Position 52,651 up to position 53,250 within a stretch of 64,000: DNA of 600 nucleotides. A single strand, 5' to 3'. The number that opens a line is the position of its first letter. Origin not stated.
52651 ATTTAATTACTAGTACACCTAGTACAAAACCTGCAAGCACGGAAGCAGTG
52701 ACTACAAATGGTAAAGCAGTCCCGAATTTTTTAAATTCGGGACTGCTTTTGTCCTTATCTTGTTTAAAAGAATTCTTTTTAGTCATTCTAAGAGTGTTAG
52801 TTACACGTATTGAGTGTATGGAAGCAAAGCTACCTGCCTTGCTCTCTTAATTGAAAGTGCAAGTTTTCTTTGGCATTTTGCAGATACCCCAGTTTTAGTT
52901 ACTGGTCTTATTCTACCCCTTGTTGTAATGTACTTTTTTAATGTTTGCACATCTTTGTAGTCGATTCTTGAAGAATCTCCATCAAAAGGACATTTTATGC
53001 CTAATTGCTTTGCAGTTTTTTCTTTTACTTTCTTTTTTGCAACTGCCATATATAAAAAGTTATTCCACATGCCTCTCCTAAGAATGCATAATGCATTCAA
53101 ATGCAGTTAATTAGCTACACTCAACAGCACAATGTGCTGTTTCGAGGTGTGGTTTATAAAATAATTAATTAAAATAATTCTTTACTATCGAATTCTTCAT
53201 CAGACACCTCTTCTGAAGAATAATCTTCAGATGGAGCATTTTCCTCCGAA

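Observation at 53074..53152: Repeat copy B sits inside the rpsF-ssb-rpsR operon and makes the ORF-track S18 start implausible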

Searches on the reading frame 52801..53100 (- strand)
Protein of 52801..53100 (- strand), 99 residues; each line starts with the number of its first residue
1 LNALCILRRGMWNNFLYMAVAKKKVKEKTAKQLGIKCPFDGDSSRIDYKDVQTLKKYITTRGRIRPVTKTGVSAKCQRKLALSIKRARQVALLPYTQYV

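Call 16: find_homologous_proteins(query=window:52804-53100:-)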
Query seq(99 aa) (99 aa): 2625 proteins with E <= 0.001 among 2641 candidates; the best 120 are listed.
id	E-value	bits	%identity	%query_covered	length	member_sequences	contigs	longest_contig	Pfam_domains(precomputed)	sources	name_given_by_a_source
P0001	2.4e-42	161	96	83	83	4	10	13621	PF01084.27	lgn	-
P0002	5.8e-32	127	73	83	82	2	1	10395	PF01084.27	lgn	-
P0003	1.2e-31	126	77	79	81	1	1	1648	PF01084.27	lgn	-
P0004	1.9e-31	126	89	66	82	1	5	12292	PF01084.27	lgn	-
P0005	5.0e-31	124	75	80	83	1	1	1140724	PF01084.27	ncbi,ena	-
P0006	5.1e-31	124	82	73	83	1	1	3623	PF01084.27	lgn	-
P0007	6.2e-31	124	74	83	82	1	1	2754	PF01084.27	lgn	-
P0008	1.2e-29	120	74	79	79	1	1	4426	PF01084.27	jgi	jgi:small subunit ribosomal protein S18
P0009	5.7e-29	118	73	83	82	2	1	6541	PF01084.27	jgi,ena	-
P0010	8.9e-29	117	78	69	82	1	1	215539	PF01084.27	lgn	-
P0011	9.9e-29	117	81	64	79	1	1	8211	PF01084.27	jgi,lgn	jgi:small subunit ribosomal protein S18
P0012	1.6e-28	116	72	79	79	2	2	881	PF01084.27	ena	-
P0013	1.9e-28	116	73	79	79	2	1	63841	PF01084.27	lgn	-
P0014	5.1e-28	115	67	82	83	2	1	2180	PF01084.27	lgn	-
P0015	5.9e-28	115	73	79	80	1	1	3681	PF01084.27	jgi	jgi:small subunit ribosomal protein S18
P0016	9.7e-28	114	74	79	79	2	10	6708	PF01084.27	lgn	-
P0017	1.2e-27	114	73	76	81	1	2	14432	PF01084.27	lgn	-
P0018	1.7e-27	113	80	66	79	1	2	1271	PF01084.27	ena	-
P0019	1.9e-27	113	79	64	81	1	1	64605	PF01084.27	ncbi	-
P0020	4.8e-27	112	72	79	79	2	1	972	PF01084.27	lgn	-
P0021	6.1e-27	111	73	79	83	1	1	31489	PF01084.27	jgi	jgi:small subunit ribosomal protein S18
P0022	7.0e-27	111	68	79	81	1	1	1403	PF01084.27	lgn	-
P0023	8.2e-27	111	74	66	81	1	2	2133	PF01084.27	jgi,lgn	-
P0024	1.1e-26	111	67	79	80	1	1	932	PF01084.27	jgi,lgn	jgi:small subunit ribosomal protein S18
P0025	1.2e-26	110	68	83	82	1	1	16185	PF01084.27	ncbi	-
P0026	1.5e-26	110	72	69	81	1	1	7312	PF01084.27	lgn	-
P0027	1.5e-26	110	75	65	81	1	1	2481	PF01084.27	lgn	-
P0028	1.7e-26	110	81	63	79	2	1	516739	PF01084.27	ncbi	ncbi:MAG: 30S ribosomal protein S18 [Candidatus Dojkabacteria bacterium]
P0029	1.8e-26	110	71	79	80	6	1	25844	PF01084.27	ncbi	ncbi:MAG: 30S ribosomal protein S18 [Candidatus Dojkabacteria bacterium]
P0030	2.9e-26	109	66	81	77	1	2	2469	PF01084.27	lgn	-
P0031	3.8e-26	109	73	67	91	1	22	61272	PF01084.27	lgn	-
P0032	5.8e-26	108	65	83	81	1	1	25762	PF01084.27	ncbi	-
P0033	1.7e-25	107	66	83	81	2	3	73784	PF01084.27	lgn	-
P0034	1.9e-25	107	66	83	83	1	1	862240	PF01084.27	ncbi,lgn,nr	ncbi:MAG: hypothetical protein KatS3mg085_369 [Candidatus Dojkabacteria bacterium]|nr:MAG: hypotheti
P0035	1.9e-25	107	71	67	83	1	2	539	PF01084.27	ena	-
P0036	2.1e-25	106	74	66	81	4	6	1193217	PF01084.27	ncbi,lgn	-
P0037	2.4e-25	106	63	83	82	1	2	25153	PF01084.27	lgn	-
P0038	3.9e-25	106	78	66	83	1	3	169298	PF01084.27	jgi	jgi:small subunit ribosomal protein S18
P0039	4.1e-25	106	71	67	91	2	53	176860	PF01084.27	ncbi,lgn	-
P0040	4.3e-25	105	73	67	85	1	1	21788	PF01084.27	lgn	-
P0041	4.9e-25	105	72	68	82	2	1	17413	PF01084.27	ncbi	-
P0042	6.0e-25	105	67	83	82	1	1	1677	PF01084.27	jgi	jgi:small subunit ribosomal protein S18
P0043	7.0e-25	105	66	81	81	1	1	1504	PF01084.27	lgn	-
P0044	7.1e-25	105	65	81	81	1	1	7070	PF01084.27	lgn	-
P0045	1.1e-24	104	65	83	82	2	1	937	PF01084.27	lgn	-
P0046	1.4e-24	104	71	70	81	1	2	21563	PF01084.27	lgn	-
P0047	1.4e-24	104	70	71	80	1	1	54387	PF01084.27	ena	-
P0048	1.7e-24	104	71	70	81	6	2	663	PF01084.27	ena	-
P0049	2.6e-24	103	63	81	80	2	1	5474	PF01084.27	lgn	-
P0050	2.8e-24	103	74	67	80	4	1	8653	PF01084.27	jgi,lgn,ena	-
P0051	5.3e-24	102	65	70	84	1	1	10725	PF01084.27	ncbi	-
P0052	5.3e-24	102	65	79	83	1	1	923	PF01084.27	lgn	-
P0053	7.4e-24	102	65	79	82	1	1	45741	PF01084.27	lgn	-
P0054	1.3e-23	101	61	81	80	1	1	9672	PF01084.27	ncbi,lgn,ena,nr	ncbi:MAG: 30S ribosomal protein S18 [Ignavibacteriae bacterium]|nr:30S ribosomal protein S18 [Ignavi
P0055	1.9e-23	100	76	63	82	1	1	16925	PF01084.27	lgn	-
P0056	2.2e-23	100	67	78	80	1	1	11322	PF01084.27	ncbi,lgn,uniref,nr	ncbi:30S ribosomal protein S18 [Candidatus Dojkabacteria bacterium]|uniref:Small ribosomal subunit p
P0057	3.4e-23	99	62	79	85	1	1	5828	PF01084.27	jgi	jgi:small subunit ribosomal protein S18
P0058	4.7e-23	99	64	79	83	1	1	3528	PF01084.27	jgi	-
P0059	5.0e-23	99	58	81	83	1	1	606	PF01084.27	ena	-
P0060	7.8e-23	98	67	79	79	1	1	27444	PF01084.27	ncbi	-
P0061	1.1e-22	98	64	67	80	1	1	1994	PF01084.27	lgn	-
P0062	1.1e-22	98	68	67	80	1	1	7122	PF01084.27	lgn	-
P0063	1.2e-22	98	65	79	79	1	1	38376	PF01084.27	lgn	-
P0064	1.2e-22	98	64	73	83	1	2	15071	PF01084.27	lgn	-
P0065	1.7e-22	97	78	64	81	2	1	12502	PF01084.27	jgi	jgi:small subunit ribosomal protein S18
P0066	1.8e-22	97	58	80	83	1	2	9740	PF01084.27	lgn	-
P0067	1.9e-22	97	68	67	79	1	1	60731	PF01084.27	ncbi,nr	ncbi:30S ribosomal protein S18 [Candidatus Dojkabacteria bacterium]|nr:30S ribosomal protein S18 [Ca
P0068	2.3e-22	97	71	69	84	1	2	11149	PF01084.27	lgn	-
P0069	2.4e-22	97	60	79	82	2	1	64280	PF01084.27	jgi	jgi:small subunit ribosomal protein S18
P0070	2.8e-22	96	66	69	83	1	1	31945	PF01084.27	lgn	-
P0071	2.8e-22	96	60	83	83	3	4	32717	PF01084.27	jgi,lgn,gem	-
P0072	3.0e-22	96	67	67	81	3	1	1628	PF01084.27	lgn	-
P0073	3.4e-22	96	63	83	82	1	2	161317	PF01084.27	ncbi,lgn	-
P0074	3.9e-22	96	64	79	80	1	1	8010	PF01084.27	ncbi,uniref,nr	ncbi:30S ribosomal protein S18 [Candidatus Dojkabacteria bacterium]|uniref:Small ribosomal subunit p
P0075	4.1e-22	96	62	83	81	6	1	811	PF01084.27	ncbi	-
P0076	5.7e-22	95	65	67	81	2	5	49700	PF01084.27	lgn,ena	-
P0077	6.0e-22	95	59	83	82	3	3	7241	PF01084.27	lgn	-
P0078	6.6e-22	95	67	70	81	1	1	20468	PF01084.27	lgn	-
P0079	7.8e-22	95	65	67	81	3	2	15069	PF01084.27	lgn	-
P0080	9.9e-22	95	72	65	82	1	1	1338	PF01084.27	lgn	-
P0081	1.2e-21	94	61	80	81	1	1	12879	PF01084.27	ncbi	-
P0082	1.2e-21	94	68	67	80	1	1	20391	PF01084.27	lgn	-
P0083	1.2e-21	94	59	83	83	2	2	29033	PF01084.27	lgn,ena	-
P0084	1.3e-21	94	61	83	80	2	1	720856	PF01084.27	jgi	jgi:small subunit ribosomal protein S18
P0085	1.3e-21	94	62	79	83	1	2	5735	PF01084.27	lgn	-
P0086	1.9e-21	94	68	67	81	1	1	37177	PF01084.27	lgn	-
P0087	2.4e-21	93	57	83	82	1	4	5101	PF01084.27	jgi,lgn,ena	-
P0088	3.2e-21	93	70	66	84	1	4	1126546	PF01084.27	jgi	jgi:small subunit ribosomal protein S18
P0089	8.2e-21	92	68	69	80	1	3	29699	PF01084.27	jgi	-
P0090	8.2e-21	92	70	67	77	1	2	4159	PF01084.27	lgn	-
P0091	1.7e-20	91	66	65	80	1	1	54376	PF01084.27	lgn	-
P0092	2.2e-20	90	63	68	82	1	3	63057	PF01084.27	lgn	-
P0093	2.8e-20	90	63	69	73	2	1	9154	PF01084.27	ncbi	-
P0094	2.9e-20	90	60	81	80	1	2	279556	PF01084.27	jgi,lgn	jgi:small subunit ribosomal protein S18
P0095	3.5e-20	90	70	64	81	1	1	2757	PF01084.27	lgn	-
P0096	3.7e-20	90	60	81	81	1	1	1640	PF01084.27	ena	-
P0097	4.1e-20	90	60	82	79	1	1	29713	PF01084.27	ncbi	-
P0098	4.4e-20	89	68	64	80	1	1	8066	PF01084.27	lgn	-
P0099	4.6e-20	89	70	62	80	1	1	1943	PF01084.27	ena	-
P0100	4.6e-20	89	66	65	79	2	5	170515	PF01084.27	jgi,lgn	jgi:small subunit ribosomal protein S18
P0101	4.6e-20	89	58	78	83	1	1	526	PF01084.27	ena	-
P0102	8.1e-20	89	64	67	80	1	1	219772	PF01084.27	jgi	jgi:small subunit ribosomal protein S18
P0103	8.9e-20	88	63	69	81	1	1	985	PF01084.27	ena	-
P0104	9.1e-20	88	63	68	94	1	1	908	PF01084.27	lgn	-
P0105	1.3e-19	88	67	62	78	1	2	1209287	PF01084.27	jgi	jgi:small subunit ribosomal protein S18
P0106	1.7e-19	88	59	78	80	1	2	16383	PF01084.27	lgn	-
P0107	6.5e-19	86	66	62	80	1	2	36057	PF01084.27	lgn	-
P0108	1.0e-18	85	62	67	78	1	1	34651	PF01084.27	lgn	-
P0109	1.2e-18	85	61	62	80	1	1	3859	PF01084.27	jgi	-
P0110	4.4e-18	83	64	62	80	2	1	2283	PF01084.27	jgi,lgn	-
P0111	4.7e-18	83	62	62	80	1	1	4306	PF01084.27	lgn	-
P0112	5.2e-18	83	65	63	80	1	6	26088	PF01084.27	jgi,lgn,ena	-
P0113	6.8e-18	82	63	64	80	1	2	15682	PF01084.27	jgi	jgi:small subunit ribosomal protein S18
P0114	8.4e-18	82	60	64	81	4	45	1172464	PF01084.27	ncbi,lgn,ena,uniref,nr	ncbi:MAG: 30S ribosomal protein S18 [Candidatus Dojkabacteria bacterium]|uniref:Small ribosomal subu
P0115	8.6e-18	82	66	63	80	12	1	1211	PF01084.27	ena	-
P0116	9.6e-18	82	66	62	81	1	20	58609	PF01084.27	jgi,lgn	-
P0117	1.4e-17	81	58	82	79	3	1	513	PF01084.27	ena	-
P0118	1.4e-17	81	64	62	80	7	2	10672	PF01084.27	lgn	-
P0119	1.5e-17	81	66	63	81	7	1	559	PF01084.27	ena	-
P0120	1.7e-17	81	65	63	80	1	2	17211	PF01084.27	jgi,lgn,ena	jgi:small subunit ribosomal protein S18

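Call 19: find_encoding_contigs(protein=P0001, flank=6000, max_places=6)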
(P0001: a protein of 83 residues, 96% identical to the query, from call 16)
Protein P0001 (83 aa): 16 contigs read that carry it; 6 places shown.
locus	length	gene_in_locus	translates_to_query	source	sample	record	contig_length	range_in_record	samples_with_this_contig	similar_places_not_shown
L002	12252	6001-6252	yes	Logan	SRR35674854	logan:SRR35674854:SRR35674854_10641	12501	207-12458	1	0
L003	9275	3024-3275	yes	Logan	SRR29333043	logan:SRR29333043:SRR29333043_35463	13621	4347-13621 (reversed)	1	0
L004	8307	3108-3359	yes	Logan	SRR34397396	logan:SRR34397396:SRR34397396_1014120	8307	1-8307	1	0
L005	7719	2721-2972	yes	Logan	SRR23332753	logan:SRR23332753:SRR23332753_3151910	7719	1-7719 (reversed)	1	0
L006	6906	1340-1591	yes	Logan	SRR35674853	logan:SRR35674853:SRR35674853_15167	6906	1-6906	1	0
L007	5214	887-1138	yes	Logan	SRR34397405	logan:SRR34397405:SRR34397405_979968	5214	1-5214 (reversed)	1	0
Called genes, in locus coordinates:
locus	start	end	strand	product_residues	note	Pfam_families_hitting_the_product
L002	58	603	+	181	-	PF01765:RRF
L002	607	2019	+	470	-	PF02163:Peptidase_M50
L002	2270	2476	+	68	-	PF01165:Ribosomal_S21 (weak)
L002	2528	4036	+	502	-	PF05496:RuvB_N (faint), PF13177:DNA_pol3_delta2, PF13245:AAA_19 (faint), PF00004:AAA, PF07728:AAA_5 (weak), PF13238:AAA_18 (weak), PF13401:AAA_22 (weak), PF22608:DNAX_ATPase_lid (weak), +1 more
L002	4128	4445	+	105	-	PF02575:YbaB_DNA_bd (weak)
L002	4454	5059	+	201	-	PF21176:RecR_HhH, PF01751:Toprim (faint), PF02132:RecR_ZnF (weak), PF13662:Toprim_4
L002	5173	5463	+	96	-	PF01250:Ribosomal_S6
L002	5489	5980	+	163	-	PF00436:SSB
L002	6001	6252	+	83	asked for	PF01084:Ribosomal_S18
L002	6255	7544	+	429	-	PF22694:CtpB_N-like (weak), PF00595:PDZ, PF13180:PDZ_2, PF17820:PDZ_6, PF03572:Peptidase_S41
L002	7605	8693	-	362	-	PF03462:PCRF, PF00472:RF-1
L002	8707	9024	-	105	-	PF01197:Ribosomal_L31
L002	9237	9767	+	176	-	-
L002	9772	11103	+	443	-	PF00772:DnaB, PF13481:AAA_25, PF03796:DnaB_C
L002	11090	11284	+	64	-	-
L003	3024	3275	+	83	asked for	PF01084:Ribosomal_S18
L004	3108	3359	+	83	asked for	PF01084:Ribosomal_S18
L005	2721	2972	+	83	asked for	PF01084:Ribosomal_S18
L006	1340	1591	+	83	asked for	PF01084:Ribosomal_S18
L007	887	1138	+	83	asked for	PF01084:Ribosomal_S18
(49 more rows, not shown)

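Call 21: find_encoding_contigs(protein=window:52801-53049:-, flank=3000, max_places=8)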
Protein window:52801-53049:- (82 aa): no gene with exactly this product is on record in the collection.

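Call 22: find_encoding_contigs(protein=window:52801-53100:-, flank=3000, max_places=8)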
Protein window:52801-53100:- (99 aa): no gene with exactly this product is on record in the collection.

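Call 47: find_encoding_contigs(protein=window:52801-53070:-, flank=10000, max_places=8)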
Protein window:52801-53070:- (89 aa): 19 contigs read that carry it; 7 places shown.
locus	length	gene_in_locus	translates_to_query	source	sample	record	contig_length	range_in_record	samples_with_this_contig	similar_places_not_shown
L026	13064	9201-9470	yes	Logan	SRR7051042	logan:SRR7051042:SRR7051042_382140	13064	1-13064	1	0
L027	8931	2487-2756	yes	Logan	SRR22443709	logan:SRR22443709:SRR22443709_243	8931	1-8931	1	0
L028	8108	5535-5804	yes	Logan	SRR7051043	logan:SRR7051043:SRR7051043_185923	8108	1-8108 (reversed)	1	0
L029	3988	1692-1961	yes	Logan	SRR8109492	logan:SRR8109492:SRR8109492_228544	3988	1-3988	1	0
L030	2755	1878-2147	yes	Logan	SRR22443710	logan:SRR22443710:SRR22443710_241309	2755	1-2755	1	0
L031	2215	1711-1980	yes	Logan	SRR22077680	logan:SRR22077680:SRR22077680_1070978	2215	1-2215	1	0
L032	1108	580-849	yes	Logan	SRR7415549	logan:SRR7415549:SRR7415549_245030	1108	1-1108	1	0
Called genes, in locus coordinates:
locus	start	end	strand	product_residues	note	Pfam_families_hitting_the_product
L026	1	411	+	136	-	?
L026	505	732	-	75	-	-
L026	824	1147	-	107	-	-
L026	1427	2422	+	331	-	PF00318:Ribosomal_S2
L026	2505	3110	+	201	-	PF00627:UBA (weak), PF00889:EF_TS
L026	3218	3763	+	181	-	PF01765:RRF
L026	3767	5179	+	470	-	PF02163:Peptidase_M50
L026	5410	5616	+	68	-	PF01165:Ribosomal_S21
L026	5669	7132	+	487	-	PF05496:RuvB_N (faint), PF13177:DNA_pol3_delta2, PF13604:AAA_30 (weak), PF00004:AAA, PF07728:AAA_5 (weak), PF13238:AAA_18 (weak), PF13401:AAA_22, PF22608:DNAX_ATPase_lid (weak), +1 more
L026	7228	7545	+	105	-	PF02575:YbaB_DNA_bd (weak)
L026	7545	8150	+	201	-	PF21176:RecR_HhH, PF02132:RecR_ZnF (weak), PF01751:Toprim (faint), PF13662:Toprim_4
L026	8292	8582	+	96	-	PF01250:Ribosomal_S6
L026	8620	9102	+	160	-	PF00436:SSB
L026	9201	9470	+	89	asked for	PF01084:Ribosomal_S18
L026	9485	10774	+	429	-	PF22694:CtpB_N-like, PF00595:PDZ, PF13180:PDZ_2 (weak), PF17820:PDZ_6 (weak), PF03572:Peptidase_S41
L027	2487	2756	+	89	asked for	PF01084:Ribosomal_S18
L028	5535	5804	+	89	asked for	PF01084:Ribosomal_S18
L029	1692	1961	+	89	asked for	PF01084:Ribosomal_S18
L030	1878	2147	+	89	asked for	PF01084:Ribosomal_S18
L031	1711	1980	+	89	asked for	PF01084:Ribosomal_S18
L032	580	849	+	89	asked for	PF01084:Ribosomal_S18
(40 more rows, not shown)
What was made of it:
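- Checked: There is also a third candidate start inside it, ATG 53070 (MWNNFLY-), which public gene calls for this species use (call 47).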
